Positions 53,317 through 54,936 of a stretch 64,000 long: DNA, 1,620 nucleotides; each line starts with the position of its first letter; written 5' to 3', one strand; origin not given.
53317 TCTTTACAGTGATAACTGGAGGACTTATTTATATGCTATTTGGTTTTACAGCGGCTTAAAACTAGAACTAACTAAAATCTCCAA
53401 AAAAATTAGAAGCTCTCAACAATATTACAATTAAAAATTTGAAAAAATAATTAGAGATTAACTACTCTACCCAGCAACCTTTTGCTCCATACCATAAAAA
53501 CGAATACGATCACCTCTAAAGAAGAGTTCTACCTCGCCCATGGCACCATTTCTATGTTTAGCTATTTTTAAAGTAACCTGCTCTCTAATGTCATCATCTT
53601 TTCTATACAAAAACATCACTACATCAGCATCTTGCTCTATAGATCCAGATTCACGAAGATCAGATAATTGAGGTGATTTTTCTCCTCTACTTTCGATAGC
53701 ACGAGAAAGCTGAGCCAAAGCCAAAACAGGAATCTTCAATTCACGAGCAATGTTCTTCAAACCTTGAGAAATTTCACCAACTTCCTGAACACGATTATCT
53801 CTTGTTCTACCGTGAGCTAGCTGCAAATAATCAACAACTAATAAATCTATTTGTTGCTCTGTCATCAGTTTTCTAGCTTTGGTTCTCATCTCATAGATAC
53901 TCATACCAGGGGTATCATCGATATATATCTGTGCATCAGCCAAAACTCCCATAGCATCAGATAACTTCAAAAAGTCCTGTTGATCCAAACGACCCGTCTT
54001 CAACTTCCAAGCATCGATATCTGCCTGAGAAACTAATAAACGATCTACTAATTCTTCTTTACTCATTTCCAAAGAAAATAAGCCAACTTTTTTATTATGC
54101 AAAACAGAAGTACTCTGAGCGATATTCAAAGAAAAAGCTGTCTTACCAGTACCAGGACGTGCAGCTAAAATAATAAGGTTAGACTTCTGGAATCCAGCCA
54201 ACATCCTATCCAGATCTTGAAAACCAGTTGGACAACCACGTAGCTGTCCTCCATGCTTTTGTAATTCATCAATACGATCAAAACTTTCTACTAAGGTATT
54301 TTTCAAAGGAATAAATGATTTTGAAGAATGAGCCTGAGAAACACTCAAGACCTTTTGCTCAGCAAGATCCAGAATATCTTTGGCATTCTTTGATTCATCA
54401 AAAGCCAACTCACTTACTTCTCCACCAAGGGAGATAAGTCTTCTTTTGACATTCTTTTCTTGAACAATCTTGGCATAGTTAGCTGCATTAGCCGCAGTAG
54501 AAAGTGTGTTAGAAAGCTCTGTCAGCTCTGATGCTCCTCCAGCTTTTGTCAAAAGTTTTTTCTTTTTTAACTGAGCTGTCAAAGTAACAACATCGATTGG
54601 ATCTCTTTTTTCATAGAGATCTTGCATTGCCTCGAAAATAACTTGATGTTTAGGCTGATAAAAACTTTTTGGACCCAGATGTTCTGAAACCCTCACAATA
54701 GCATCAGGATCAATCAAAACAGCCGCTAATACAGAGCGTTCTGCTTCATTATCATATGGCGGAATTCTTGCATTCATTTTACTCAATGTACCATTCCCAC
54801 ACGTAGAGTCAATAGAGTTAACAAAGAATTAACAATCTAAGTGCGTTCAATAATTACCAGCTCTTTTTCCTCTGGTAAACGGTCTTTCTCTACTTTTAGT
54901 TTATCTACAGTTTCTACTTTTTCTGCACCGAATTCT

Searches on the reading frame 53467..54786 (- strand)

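Call 87: search_protein_families(library=pfam, proteins=[window:53467-54786:-], max_evalue=0.00001)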
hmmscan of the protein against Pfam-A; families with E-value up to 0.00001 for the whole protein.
window:53467-54786:- (439 aa): 4 families
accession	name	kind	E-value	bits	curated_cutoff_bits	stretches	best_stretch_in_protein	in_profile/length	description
PF03796.21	DnaB_C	-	1.4e-97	326.5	27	1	184-430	1-253/255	DnaB-like helicase C terminal domain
PF00772.26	DnaB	-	4.2e-34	117.1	23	1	9-110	2-103/103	DnaB-like helicase N terminal domain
PF13481.12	AAA_25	-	4.7e-14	52.9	27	1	198-360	28-190/195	AAA domain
PF06745.19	ATPase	-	1.1e-07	31.9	26.6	1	185-416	1-210/231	KaiC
